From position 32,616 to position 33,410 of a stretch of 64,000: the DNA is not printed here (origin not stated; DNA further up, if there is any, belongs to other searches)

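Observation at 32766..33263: Ferritin gene embedded between the two giant virion-protein genes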

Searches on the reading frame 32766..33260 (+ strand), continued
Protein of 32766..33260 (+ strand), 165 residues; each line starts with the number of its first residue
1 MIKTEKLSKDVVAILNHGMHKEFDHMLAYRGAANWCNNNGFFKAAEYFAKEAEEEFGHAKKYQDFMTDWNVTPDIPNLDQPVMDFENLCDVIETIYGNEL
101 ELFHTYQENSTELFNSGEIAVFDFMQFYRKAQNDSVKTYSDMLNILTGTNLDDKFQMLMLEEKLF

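Call 39: find_encoding_contigs(protein=P0054, flank=10000, max_places=1)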
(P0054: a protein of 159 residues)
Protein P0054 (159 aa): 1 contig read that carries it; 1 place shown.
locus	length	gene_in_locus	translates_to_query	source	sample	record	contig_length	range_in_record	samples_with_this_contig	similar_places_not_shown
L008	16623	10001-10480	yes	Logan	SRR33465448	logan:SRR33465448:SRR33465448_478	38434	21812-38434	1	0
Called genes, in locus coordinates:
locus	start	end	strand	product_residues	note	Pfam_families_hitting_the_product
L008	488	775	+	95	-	-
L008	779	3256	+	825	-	PF09250:Prim-Pol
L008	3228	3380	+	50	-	-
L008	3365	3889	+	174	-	-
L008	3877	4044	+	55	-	-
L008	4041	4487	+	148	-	-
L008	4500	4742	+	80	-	-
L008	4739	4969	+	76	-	-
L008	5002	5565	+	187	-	PF20901:Sf6_terminase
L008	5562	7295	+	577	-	PF04466:Terminase_3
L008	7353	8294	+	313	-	-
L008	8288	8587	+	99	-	-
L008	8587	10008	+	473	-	PF06074:Portal_Mu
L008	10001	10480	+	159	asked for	PF00210:Ferritin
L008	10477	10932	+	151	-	-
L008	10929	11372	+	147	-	-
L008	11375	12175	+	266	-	-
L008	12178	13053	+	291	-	-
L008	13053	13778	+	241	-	-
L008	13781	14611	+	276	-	-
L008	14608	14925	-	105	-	-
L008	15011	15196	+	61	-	-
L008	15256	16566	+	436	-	PF00574:CLP_protease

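Call 40: find_encoding_contigs(protein=P0094, flank=10000, max_places=1)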
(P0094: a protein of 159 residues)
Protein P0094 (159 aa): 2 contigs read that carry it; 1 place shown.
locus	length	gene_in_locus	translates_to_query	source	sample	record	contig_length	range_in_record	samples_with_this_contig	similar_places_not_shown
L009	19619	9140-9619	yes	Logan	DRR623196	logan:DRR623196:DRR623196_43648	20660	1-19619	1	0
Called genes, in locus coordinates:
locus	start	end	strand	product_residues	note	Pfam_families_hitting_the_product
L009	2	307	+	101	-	?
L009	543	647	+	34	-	-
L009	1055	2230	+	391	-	PF02689:Herpes_Helicase (faint), PF05970:PIF1, PF13086:AAA_11 (faint), PF13245:AAA_19, PF13604:AAA_30, PF01443:Viral_helicase1 (faint)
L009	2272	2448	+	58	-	-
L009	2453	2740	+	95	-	-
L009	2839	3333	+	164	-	PF20901:Sf6_terminase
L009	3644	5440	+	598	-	PF04466:Terminase_3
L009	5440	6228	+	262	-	PF01507:PAPS_reduct (faint)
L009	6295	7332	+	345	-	-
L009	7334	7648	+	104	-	-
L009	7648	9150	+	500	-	PF06074:Portal_Mu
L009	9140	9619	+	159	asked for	PF00210:Ferritin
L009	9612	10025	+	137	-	-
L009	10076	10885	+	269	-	PF02839:CBM_5_12 (faint)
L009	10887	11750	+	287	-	-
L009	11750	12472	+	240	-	-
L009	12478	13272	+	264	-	-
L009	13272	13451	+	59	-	-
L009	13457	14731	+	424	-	PF00574:CLP_protease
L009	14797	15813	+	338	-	-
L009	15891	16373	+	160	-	-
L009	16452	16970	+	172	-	-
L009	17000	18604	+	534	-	PF10758:DUF2586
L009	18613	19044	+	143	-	-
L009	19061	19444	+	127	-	-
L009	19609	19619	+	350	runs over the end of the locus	?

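Call 41: search_dna_similar(query=P0094, collection=phages, mode=protein, max_evalue=0.001, max_rows=30)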
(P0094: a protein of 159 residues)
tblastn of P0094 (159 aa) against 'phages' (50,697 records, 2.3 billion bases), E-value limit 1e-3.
Records with a match: 3; places in all: 3; records where one place covers at least 80% of the query: 1.
Best place of each record, by identity: <60% 3.
By first word of the organism name: Staphylococcus 2; Bacteriophage 1.
By host as written in the record: Staphylococcus aureus 2; - 1.
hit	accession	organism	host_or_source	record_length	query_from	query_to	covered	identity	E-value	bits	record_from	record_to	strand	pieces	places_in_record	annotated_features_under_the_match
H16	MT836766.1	Bacteriophage sp.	human fecal samples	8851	16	155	88%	26.0%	6e-4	45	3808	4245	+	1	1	record has no annotation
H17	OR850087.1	Staphylococcus phage SA 1298 Kay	Staphylococcus aureus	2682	34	155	77%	25.2%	7e-4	44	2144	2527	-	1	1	record has no annotation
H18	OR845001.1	Staphylococcus phage SA 1306 Kay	Staphylococcus aureus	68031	34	155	77%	25.2%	8e-4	44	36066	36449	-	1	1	record has no annotation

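Call 42: search_dna_similar(query=P0033, collection=phages, mode=protein, max_evalue=0.001, max_rows=30)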
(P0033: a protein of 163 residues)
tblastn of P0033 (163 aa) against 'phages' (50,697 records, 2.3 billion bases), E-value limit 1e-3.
Records with a match: 5; places in all: 5; records where one place covers at least 80% of the query: 5.
Best place of each record, by identity: <60% 5.
By first word of the organism name: Bacteriophage 3; Staphylococcus 2.
By host as written in the record: - 3; Staphylococcus aureus 2.
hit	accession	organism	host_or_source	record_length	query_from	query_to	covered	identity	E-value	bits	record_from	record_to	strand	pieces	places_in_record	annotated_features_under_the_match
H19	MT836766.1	Bacteriophage sp.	human fecal samples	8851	3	163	99%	27.0%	2e-6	52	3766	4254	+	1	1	record has no annotation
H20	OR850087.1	Staphylococcus phage SA 1298 Kay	Staphylococcus aureus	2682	3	163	99%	26.4%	8e-10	62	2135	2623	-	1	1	record has no annotation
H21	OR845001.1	Staphylococcus phage SA 1306 Kay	Staphylococcus aureus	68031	3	163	99%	26.4%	9e-10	62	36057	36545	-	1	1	record has no annotation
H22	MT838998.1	Bacteriophage sp.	human fecal samples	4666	4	163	98%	23.3%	3e-4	46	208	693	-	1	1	record has no annotation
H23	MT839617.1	Bacteriophage sp.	human fecal samples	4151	14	163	92%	24.7%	1e-4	47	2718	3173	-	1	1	record has no annotation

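Call 43: find_related_loci(query=A1, collection=viral_contigs, flank=10000)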
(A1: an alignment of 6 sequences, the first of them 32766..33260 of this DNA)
Query A1 (165 aa) in viral_contigs; peptide patterns used: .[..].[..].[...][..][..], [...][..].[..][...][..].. (x = any residue, [..] = any of these).
158 stretches matched a pattern; 23 encode a relative of the query (tblastn E <= 1e-3); 23 distinct loci.
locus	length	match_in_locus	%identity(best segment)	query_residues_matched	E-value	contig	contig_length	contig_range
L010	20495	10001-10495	52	1-165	3e-58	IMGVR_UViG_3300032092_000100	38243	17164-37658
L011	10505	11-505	52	1-165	4e-55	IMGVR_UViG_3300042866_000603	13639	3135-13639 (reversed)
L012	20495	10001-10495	52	1-165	4e-55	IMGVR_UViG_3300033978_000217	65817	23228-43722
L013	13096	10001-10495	51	1-165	1e-54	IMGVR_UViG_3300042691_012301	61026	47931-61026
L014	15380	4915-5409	50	1-165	8e-54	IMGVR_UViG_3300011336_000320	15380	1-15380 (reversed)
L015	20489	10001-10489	49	2-165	1e-50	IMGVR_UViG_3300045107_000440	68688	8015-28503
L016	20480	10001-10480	46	6-165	3e-48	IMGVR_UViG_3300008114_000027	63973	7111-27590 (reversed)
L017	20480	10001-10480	46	6-165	3e-48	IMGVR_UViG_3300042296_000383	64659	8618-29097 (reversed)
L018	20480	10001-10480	46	6-165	3e-48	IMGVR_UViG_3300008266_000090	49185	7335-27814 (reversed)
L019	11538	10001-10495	44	1-165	7e-48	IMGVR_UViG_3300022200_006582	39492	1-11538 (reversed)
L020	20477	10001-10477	48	6-165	4e-48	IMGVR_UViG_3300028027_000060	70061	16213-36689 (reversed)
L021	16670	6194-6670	48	6-165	1e-46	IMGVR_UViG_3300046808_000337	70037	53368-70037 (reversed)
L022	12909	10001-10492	47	1-165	7e-44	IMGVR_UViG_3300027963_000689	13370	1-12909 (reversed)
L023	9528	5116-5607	47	1-165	7e-44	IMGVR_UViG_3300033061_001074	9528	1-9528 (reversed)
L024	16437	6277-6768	47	1-165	7e-44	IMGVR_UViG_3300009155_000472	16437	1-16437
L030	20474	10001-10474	40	6-165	1e-37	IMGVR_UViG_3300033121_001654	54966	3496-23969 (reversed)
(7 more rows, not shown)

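Call 59: search_protein_families(library=pfam, proteins=[L024:4630-6270:+, L024:6861-7853:+, L024:8272-9348:+, L030:8349-9989:+, L030:10483-12162:+], max_evalue=0.01)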
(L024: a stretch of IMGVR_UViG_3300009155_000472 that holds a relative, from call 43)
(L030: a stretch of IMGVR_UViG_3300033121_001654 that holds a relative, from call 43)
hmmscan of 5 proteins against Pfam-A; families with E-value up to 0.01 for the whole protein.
L024:4630-6270:+ (547 aa): 1 family
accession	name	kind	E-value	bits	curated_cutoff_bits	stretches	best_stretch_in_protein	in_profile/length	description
PF05136.18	Phage_portal_2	-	5.1e-09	36.2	32.9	1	214-370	164-328/354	Phage portal protein, lambda family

L024:6861-7853:+ (331 aa): 0 families

L024:8272-9348:+ (359 aa): 0 families

L030:8349-9989:+ (547 aa): 1 family
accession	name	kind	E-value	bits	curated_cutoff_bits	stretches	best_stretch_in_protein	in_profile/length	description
PF04800.17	NDUS4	-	0.0062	17.2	31.9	0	81-121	44-84/96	NADH dehydrogenase ubiquinone Fe-S protein 4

L030:10483-12162:+ (560 aa): 1 family
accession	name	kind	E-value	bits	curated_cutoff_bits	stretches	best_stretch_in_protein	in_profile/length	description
PF13385.13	Laminin_G_3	-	1.1e-16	61.8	27.6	1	239-421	5-151/151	Concanavalin A-like lectin/glucanases superfamily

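Call 62: find_related_loci(query=A1, collection=genome_contigs, flank=10000)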
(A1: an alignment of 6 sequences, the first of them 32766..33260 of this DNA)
Query A1 (165 aa) in genome_contigs; peptide patterns used: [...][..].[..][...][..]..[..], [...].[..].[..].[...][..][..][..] (x = any residue, [..] = any of these).
97 stretches matched a pattern, but none encodes a relative of the query by tblastn (E <= 1e-3).

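Call 76: find_homologous_proteins(query=A3, max_evalue=1e-8)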
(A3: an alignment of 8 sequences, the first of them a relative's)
Query A3 (8 sequences) (159 aa, profile of the alignment): 9 proteins with E <= 1e-8 among 654 candidates.
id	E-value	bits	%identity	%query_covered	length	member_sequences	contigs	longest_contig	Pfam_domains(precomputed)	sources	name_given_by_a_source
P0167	2.9e-61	224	35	89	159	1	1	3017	PF00210.31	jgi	jgi:ferritin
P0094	1.3e-60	222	32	90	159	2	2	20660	PF00210.31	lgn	-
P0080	4.2e-60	220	30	86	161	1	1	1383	PF02915.24,PF00210.31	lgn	-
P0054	4.8e-58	213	100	100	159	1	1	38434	PF00210.31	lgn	-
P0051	1.7e-56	208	38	79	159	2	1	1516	PF02915.24,PF00210.31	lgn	-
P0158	1.5e-48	183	38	89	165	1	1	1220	PF00210.31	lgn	-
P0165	3.3e-40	155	33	81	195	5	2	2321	PF02915.24,PF00210.31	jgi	-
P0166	5.7e-40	155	33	81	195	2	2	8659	PF02915.24,PF00210.31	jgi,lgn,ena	jgi:ferritin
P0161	3.2e-38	149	41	92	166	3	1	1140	PF00210.31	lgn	-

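Call 78: fold_search(model_id=the predicted structure, library=viral)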
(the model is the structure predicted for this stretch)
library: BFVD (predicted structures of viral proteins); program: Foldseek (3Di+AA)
matches with E <= 10: 169; with E <= 0.001: 5
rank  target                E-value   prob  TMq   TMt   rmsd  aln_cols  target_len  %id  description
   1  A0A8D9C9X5            1.9e-06  1.00  0.89  0.88   1.6       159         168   17  Putative bacterial non-heme ferritin [uncultured marine phage]
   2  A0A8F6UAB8            4.2e-06  1.00  0.86  0.89   2.0       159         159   19  Ferritin-like diiron domain-containing protein [Rhinella marina erythrocytic-like virus]
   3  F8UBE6                1.1e-04  1.00  0.76  0.72   3.7       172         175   13  (no name in the UniProt tables at hand)
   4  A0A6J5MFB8            2.4e-04  1.00  0.72  0.92   1.2       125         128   37  Ftn Ferritin-like protein (Fragment) [uncultured Caudovirales phage]
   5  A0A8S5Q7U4            2.8e-04  1.00  0.84  0.81   2.5       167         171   17  Ferritin heavy chain [Siphoviridae sp. ctrzs15]
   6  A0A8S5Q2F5            3.1e-03  1.00  0.72  0.71   3.6       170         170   12  Uncharacterized protein [Siphoviridae sp. ctLqe90]
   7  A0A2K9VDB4            4.5e-03  1.00  0.68  0.70   4.7       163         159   12  DNA-binding ferritin-like protein [Lactobacillus phage Semele]
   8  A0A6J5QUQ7            5.2e-03  1.00  0.64  0.48   3.8       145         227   12  Dps DNA-binding ferritin-like protein (Oxidative damage protectant) [uncultured Caudovirales phage]
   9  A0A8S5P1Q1            6.3e-03  1.00  0.82  0.78   2.4       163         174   11  Uncharacterized protein [Siphoviridae sp. ctTBR23]
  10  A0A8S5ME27            6.7e-03  1.00  0.74  0.60   8.0       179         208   10  DNA-binding stress response protein [Siphoviridae sp. ctYh54]
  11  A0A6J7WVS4            7.4e-03  1.00  0.66  0.25   4.5       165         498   10  DNA-binding protein Dps [uncultured Caudovirales phage]
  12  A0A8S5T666            7.8e-03  1.00  0.60  0.59   6.5       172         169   12  Neutrophil-activating protein, four-helix bundle, metal transport [Siphoviridae sp. ctxMM9]
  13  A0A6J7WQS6            9.0e-03  1.00  0.73  0.43   3.1       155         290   10  DNA-binding protein Dps [uncultured Caudovirales phage]
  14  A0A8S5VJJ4            1.2e-02  1.00  0.85  0.82   2.5       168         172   11  (no name in the UniProt tables at hand)
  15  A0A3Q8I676            1.3e-02  1.00  0.68  0.74   4.6       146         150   16  (no name in the UniProt tables at hand)
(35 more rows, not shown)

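Call 79: find_encoding_contigs(protein=P0166, flank=8000, max_places=2)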
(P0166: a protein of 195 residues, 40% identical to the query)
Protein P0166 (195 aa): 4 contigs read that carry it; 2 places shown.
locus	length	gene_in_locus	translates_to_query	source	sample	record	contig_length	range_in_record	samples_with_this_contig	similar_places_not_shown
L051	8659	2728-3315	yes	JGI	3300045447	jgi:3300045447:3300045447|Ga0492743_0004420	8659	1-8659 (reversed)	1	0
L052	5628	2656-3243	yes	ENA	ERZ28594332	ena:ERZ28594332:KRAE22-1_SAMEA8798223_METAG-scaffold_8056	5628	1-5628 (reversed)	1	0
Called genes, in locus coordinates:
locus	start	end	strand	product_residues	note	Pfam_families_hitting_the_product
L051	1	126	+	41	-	?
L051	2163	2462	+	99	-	-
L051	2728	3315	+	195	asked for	PF00210:Ferritin, PF02915:Rubrerythrin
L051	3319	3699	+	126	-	-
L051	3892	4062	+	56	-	-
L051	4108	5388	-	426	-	PF01551:Peptidase_M23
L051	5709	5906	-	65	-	-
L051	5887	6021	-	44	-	-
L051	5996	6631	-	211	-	PF18143:HAD_SAK_2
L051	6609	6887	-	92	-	-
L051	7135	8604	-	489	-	-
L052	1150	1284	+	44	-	-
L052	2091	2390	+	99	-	-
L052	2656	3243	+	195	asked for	PF00210:Ferritin, PF02915:Rubrerythrin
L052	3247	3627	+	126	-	-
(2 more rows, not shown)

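Call 80: find_encoding_contigs(protein=P0159, flank=10000, max_places=1)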
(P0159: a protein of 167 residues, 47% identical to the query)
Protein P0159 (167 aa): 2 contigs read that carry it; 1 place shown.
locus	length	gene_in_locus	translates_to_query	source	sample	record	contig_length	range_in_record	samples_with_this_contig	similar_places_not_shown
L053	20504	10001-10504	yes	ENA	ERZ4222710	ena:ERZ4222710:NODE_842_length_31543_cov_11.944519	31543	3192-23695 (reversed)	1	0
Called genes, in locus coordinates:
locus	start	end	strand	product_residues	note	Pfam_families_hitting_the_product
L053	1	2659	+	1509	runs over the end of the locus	PF25731:crAss_MUZ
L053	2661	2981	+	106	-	-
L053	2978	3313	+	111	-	PF03692:CxxCxxCC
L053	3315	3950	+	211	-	-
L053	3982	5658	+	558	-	-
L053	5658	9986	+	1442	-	-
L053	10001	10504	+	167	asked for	PF00210:Ferritin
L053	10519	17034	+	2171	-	-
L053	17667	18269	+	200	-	-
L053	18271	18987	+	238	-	-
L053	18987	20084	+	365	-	-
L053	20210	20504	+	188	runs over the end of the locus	-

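Call 81: search_protein_families(library=pfam, proteins=[P0141, P0096, P0124, P0022, P0020, P0068, P0146, P0018, P0024, P0102], max_evalue=0.01)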
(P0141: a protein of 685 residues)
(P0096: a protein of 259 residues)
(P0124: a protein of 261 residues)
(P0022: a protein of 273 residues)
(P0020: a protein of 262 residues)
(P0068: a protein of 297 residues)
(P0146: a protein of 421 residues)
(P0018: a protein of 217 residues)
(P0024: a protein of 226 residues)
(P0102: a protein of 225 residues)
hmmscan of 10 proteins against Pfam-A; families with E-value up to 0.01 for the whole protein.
P0141 (685 aa): 2 families
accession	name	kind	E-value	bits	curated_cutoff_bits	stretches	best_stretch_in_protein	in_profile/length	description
PF00210.30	Ferritin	-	7.5e-19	68.5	24.5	1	532-666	3-140/142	Ferritin-like domain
PF02915.23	Rubrerythrin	-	2e-07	31.9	22.8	1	534-635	4-110/137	Rubrerythrin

P0096 (259 aa): 1 family
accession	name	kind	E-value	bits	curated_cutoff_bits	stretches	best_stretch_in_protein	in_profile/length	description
PF00210.30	Ferritin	-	2.2e-12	47.5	24.5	1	120-239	13-137/142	Ferritin-like domain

P0124 (261 aa): 1 family
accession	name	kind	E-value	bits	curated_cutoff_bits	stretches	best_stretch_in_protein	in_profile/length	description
PF00210.30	Ferritin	-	1.6e-06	28.5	24.5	1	145-242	37-140/142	Ferritin-like domain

P0022 (273 aa): 1 family
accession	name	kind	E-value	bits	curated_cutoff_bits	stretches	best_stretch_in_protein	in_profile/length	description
PF00210.30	Ferritin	-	3.1e-17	63.3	24.5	1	122-254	3-141/142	Ferritin-like domain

P0020 (262 aa): 2 families
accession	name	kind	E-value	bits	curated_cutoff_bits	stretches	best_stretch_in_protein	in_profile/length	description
PF00210.30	Ferritin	-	2.1e-18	67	24.5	1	110-244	2-142/142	Ferritin-like domain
PF02915.23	Rubrerythrin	-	0.00017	22.4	22.8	1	116-206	7-107/137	Rubrerythrin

P0068 (297 aa): 2 families
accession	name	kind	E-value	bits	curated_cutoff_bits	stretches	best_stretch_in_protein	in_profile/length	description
PF00210.30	Ferritin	-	3.5e-13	50.1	24.5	1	12-103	2-98/142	Ferritin-like domain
PF02915.23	Rubrerythrin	-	0.00012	22.9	22.8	1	13-83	2-78/137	Rubrerythrin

P0146 (421 aa): 2 families
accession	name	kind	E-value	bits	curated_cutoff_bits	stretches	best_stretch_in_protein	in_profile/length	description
PF00509.23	Hemagglutinin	-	1.1e-91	308.4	31.8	1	30-250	44-263/550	Haemagglutinin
PF00210.30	Ferritin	-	2.4e-36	125.2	24.5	1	260-396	2-142/142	Ferritin-like domain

P0018 (217 aa): 1 family
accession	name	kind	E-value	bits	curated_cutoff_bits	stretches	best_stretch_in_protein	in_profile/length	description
PF00210.30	Ferritin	-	1.1e-21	77.7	24.5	1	64-198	2-141/142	Ferritin-like domain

P0024 (226 aa): 2 families
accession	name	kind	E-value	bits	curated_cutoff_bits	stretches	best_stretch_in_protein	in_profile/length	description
PF00210.30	Ferritin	-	1.5e-08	35.1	24.5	1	75-204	3-138/142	Ferritin-like domain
PF02915.23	Rubrerythrin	-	0.00024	21.9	22.8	1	77-131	4-57/137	Rubrerythrin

P0102 (225 aa): 2 families
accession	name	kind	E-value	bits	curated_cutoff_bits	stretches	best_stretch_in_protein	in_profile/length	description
PF00210.30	Ferritin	-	6.1e-10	39.6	24.5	1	61-124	3-66/142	Ferritin-like domain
PF02915.23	Rubrerythrin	-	0.0046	17.8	22.8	1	62-121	3-61/137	Rubrerythrin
